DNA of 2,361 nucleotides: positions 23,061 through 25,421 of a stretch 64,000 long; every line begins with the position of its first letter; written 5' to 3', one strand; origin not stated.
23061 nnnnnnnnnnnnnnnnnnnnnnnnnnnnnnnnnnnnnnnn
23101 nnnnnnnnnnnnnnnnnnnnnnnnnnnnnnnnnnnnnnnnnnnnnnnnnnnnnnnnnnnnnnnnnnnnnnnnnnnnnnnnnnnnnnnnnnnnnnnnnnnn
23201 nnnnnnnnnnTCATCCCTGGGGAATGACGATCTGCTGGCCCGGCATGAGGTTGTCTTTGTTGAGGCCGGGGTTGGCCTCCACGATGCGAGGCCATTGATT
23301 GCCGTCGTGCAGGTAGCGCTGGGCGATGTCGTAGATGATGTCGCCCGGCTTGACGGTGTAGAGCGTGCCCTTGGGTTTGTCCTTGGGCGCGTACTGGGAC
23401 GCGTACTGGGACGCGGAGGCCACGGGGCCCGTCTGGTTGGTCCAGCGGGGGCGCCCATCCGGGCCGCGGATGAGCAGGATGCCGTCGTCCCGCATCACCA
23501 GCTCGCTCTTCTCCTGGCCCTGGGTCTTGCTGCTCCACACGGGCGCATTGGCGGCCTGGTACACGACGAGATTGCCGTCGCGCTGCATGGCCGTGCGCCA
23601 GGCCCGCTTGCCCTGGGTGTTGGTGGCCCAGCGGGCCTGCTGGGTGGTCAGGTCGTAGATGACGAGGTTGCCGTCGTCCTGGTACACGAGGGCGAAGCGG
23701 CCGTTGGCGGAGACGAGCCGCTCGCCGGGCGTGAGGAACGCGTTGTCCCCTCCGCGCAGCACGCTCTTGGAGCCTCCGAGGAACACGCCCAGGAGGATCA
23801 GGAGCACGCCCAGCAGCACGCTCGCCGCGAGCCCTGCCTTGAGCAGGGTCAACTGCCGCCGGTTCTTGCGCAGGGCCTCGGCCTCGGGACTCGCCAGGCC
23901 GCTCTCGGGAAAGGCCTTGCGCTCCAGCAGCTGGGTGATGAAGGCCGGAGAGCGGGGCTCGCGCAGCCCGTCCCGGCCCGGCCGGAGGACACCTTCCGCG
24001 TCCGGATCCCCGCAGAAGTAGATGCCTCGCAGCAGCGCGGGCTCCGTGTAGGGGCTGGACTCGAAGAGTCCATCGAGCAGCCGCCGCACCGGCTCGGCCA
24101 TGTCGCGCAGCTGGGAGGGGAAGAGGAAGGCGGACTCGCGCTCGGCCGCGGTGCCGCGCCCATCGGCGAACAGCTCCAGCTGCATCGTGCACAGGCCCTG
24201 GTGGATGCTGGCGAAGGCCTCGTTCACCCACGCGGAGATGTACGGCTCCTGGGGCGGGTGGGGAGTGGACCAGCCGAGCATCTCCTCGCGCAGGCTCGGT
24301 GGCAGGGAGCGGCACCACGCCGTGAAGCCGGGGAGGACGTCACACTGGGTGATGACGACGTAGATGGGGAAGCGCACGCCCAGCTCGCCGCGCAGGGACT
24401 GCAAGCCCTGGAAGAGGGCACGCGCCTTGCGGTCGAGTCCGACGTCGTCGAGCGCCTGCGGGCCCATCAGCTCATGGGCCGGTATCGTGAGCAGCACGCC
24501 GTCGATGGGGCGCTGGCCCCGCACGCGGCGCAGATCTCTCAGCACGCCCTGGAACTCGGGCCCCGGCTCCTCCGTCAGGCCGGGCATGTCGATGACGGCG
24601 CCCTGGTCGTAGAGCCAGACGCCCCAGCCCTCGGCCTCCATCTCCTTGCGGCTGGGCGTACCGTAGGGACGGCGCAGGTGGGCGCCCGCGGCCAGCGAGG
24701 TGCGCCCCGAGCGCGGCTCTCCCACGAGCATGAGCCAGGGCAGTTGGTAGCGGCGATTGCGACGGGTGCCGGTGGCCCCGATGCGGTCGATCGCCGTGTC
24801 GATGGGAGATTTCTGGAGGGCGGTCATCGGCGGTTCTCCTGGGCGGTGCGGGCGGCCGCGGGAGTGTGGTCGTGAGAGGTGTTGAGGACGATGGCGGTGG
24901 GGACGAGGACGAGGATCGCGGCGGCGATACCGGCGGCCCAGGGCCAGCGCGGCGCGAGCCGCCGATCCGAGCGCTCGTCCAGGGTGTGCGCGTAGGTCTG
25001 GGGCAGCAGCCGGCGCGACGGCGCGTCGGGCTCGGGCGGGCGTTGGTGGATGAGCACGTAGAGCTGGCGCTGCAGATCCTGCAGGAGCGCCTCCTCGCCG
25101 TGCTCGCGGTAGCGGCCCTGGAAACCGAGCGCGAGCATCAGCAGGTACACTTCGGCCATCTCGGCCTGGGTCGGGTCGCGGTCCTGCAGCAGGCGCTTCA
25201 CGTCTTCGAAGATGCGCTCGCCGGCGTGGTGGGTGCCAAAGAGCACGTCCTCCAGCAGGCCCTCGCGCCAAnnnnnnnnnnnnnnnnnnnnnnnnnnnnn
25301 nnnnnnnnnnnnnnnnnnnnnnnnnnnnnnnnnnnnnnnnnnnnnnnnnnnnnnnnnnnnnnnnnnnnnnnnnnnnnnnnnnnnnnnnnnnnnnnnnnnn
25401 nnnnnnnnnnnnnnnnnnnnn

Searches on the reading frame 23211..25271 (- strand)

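Call 48: search_protein_families(library=pfam, proteins=[window:23211-25271:-], max_evalue=0.00001)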
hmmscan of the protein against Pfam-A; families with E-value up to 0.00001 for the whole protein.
window:23211-25271:- (686 aa): 2 families
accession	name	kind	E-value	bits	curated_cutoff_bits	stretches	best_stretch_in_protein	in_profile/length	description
PF14331.11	IcmF-related_N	-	1.2e-51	176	25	1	239-476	7-254/259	IcmF-related N-terminal domain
PF01476.26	LysM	-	7.2e-12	45.5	20.9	1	638-684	1-43/43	LysM domain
